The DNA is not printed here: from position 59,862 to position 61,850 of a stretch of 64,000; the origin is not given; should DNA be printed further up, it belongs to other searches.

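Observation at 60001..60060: Second G9 homopolymer located in the promoter spacer of a divergently oriented hypothetical gene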

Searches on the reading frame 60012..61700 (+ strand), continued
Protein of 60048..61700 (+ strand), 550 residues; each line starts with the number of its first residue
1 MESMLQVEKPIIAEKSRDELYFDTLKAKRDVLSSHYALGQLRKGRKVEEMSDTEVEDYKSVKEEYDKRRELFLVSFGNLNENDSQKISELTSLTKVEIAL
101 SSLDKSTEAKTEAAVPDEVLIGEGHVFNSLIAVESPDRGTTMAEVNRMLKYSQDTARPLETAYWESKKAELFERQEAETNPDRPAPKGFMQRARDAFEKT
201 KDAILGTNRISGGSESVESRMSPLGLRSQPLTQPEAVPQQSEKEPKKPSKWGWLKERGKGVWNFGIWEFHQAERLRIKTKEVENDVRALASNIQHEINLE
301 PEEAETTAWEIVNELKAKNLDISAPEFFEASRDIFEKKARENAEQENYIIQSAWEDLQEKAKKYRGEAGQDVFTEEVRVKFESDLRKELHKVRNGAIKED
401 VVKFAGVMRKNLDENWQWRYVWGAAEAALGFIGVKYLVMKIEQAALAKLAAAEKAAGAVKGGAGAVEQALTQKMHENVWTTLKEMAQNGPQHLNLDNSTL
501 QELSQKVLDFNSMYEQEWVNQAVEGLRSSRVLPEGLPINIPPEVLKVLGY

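Call 60: search_protein_families(library=pfam, proteins=[L020:4788-7856:+, L016:3058-4911:+, L020:1493-4180:+, L001:6636-7652:+], max_evalue=0.01)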
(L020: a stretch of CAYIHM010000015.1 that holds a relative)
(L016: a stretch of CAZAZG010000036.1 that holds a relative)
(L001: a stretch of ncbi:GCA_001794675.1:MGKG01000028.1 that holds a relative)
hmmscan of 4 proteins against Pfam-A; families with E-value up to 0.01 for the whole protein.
L020:4788-7856:+ (1022 aa): 12 families
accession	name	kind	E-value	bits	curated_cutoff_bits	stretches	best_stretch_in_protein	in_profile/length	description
PF00580.27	UvrD-helicase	-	2.8e-78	263.7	23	1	19-271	1-251/271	UvrD/REP helicase N-terminal domain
PF13361.12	UvrD_C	-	1e-68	232.8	25.6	1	660-984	2-349/350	UvrD-like helicase C-terminal domain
PF13245.12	AAA_19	-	2e-20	73.8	25.1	1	23-273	1-131/134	AAA domain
PF14890.11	Intein_splicing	-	3.6e-13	50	35.8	1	547-633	106-155/155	Intein splicing domain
PF13538.12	UvrD_C_2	-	1.7e-11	44.3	27.4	2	956-980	27-51/52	UvrD-like helicase C-terminal domain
PF01079.26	Hint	-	1.4e-06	28.5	29.7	1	268-344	10-89/213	Hint module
PF01443.25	Viral_helicase1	-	2e-05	25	21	0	914-977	172-223/228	Viral superfamily 1 RNA helicase core domain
PF13604.12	AAA_30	-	2.9e-05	24.3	27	1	19-82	2-66/191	AAA domain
PF13087.12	AAA_12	-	2.9e-05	24.2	27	0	657-696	16-55/195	AAA domain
PF13173.12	AAA_14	-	0.0014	19.1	27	0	206-265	35-96/129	AAA domain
PF13403.11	Hint_2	-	0.0015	19.4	28.4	1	271-321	2-48/147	Hint domain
PF20720.3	nSTAND3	-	0.0055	16.9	27.2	0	27-69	13-55/155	Novel STAND NTPase 3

L016:3058-4911:+ (617 aa): 0 families

L020:1493-4180:+ (895 aa): 0 families

L001:6636-7652:+ (339 aa): 0 families

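Call 66: search_protein_families(library=padloc, proteins=[window:60048-61700:+], max_evalue=0.01)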
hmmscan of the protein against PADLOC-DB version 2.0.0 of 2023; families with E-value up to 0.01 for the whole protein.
window:60048-61700:+ (550 aa): 0 families

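Call 67: search_protein_families(library=phrogs, proteins=[window:60048-61700:+], max_evalue=0.01)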
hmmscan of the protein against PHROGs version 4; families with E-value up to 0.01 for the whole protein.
window:60048-61700:+ (550 aa): 0 families

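Call 72: list_cluster_members(proteins=[P0001, P0026, P0003])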
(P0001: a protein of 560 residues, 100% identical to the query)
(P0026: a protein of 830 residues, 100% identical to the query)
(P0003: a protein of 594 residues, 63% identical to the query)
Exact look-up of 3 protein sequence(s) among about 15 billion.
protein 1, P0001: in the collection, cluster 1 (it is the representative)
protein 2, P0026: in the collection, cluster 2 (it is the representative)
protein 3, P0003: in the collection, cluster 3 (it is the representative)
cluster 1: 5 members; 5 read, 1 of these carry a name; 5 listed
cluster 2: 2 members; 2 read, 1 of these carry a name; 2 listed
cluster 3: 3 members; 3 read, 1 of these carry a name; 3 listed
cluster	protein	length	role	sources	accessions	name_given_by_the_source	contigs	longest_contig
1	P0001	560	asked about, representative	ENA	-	-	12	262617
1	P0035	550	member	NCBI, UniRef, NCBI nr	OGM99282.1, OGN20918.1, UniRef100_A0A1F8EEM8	MAG: hypothetical protein A2915_02555 [Candidatus Yanofskybacteria bacterium ... | Uncharacterized protein n=1 Tax=Candidatus Yanofskybacteria bacterium ... | MAG: hypothetical protein A2649_04035 [Candidatus Yanofskybacteria bacterium ...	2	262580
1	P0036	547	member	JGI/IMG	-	-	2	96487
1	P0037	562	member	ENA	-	-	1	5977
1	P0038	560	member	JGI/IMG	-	-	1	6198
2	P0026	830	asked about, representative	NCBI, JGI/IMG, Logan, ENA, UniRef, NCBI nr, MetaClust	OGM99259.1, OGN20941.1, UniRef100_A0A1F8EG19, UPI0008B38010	MAG: hypothetical protein A2915_02675 [Candidatus Yanofskybacteria bacterium ... | Uncharacterized protein n=1 Tax=Candidatus Yanofskybacteria bacterium ... | MAG: hypothetical protein A2649_03915 [Candidatus Yanofskybacteria bacterium ...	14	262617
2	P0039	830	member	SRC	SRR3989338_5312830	-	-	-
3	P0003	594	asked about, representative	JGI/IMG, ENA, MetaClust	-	\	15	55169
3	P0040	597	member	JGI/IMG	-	-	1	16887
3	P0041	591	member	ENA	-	-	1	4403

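Call 73: find_encoding_contigs(protein=P0012, flank=1500, max_places=10)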
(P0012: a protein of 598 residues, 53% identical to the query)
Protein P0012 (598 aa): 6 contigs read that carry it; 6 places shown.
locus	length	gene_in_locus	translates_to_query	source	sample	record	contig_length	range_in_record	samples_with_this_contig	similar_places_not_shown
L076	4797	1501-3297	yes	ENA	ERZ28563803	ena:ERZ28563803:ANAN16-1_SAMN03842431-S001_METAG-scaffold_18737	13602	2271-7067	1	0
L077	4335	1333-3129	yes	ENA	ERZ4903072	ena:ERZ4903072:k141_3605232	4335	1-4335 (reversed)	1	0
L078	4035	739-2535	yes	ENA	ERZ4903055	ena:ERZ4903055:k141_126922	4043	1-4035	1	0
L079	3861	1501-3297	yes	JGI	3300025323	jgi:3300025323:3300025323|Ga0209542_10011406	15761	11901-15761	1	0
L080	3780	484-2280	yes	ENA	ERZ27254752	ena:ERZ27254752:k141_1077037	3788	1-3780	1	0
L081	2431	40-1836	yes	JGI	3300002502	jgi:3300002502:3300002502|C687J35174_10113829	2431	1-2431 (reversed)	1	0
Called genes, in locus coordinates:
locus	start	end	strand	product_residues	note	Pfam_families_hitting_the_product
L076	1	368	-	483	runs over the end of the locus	-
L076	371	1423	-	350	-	PF13231:PMT_2 (weak)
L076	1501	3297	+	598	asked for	-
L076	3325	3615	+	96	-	-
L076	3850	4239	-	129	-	-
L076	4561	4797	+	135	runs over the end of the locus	-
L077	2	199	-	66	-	?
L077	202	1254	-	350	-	PF13231:PMT_2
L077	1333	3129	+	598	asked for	-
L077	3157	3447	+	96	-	-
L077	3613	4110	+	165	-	-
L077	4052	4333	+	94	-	?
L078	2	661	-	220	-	?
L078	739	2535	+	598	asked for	-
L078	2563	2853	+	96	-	-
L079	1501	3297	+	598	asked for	-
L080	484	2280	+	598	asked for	-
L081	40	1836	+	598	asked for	-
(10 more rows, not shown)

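Call 77: list_cluster_members(proteins=[P0012, P0015, P0017, P0011, P0007, P0014, P0019, P0006, P0004, P0008])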
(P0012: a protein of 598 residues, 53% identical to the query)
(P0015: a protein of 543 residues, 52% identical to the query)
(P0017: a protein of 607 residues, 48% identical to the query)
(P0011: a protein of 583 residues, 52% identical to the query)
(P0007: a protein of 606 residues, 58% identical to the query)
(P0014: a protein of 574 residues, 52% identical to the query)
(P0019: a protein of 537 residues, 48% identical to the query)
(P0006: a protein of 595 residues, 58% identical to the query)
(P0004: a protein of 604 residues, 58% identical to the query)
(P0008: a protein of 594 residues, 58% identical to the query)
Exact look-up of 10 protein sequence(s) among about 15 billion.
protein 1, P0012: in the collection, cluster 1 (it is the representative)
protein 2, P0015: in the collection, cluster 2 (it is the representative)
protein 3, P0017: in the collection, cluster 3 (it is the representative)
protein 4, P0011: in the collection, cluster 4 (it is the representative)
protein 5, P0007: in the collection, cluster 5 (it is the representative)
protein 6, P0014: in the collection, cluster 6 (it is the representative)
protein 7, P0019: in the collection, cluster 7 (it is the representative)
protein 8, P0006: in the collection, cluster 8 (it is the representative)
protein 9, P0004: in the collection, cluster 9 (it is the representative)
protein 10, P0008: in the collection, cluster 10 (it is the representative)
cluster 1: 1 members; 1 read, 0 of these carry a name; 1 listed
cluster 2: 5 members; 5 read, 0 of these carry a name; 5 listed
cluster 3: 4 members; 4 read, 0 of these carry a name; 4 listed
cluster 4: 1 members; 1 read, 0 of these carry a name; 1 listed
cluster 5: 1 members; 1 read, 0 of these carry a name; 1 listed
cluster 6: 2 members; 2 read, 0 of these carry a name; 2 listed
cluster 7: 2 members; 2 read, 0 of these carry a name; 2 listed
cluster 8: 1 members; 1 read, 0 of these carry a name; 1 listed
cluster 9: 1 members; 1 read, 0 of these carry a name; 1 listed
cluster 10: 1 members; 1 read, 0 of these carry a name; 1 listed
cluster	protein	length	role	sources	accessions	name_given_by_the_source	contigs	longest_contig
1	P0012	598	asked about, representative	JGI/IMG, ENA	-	-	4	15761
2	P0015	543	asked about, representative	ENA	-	-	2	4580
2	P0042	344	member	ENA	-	-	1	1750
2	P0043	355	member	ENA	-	-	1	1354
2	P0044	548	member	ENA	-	-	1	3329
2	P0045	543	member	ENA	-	-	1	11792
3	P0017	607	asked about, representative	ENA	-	-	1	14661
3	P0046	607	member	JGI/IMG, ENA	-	-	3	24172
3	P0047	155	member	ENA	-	-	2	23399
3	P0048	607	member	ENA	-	-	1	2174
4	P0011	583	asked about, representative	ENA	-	-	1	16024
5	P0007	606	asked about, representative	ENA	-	-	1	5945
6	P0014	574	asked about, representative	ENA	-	-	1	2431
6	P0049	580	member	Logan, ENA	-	-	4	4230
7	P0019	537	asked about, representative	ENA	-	-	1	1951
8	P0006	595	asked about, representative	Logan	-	-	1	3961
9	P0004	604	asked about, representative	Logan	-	-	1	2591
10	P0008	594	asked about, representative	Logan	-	-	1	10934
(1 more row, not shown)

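Call 79: find_encoding_contigs(protein=P0049, flank=1000, max_places=10)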
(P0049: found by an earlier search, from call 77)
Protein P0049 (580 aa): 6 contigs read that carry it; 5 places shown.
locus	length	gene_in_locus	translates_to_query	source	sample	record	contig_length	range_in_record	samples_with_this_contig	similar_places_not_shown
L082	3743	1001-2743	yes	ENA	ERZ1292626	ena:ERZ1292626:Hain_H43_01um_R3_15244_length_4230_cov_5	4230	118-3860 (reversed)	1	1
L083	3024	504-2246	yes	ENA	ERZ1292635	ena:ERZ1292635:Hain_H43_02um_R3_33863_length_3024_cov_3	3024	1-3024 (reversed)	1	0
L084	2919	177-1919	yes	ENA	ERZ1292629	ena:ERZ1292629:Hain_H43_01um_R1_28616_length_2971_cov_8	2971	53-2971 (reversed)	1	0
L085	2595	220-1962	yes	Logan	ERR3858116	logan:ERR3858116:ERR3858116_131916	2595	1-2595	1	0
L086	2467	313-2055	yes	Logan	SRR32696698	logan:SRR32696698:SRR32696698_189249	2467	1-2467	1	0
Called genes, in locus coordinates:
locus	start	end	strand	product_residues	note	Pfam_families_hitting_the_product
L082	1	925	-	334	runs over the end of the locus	PF13231:PMT_2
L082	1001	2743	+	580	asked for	-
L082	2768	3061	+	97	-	-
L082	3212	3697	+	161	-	-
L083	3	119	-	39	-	?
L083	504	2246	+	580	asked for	-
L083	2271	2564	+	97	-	-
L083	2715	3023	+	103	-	?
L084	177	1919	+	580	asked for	-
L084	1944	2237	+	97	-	-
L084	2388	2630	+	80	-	-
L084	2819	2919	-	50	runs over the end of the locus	?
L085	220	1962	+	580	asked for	-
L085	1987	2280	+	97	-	-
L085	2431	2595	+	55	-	?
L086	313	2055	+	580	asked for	-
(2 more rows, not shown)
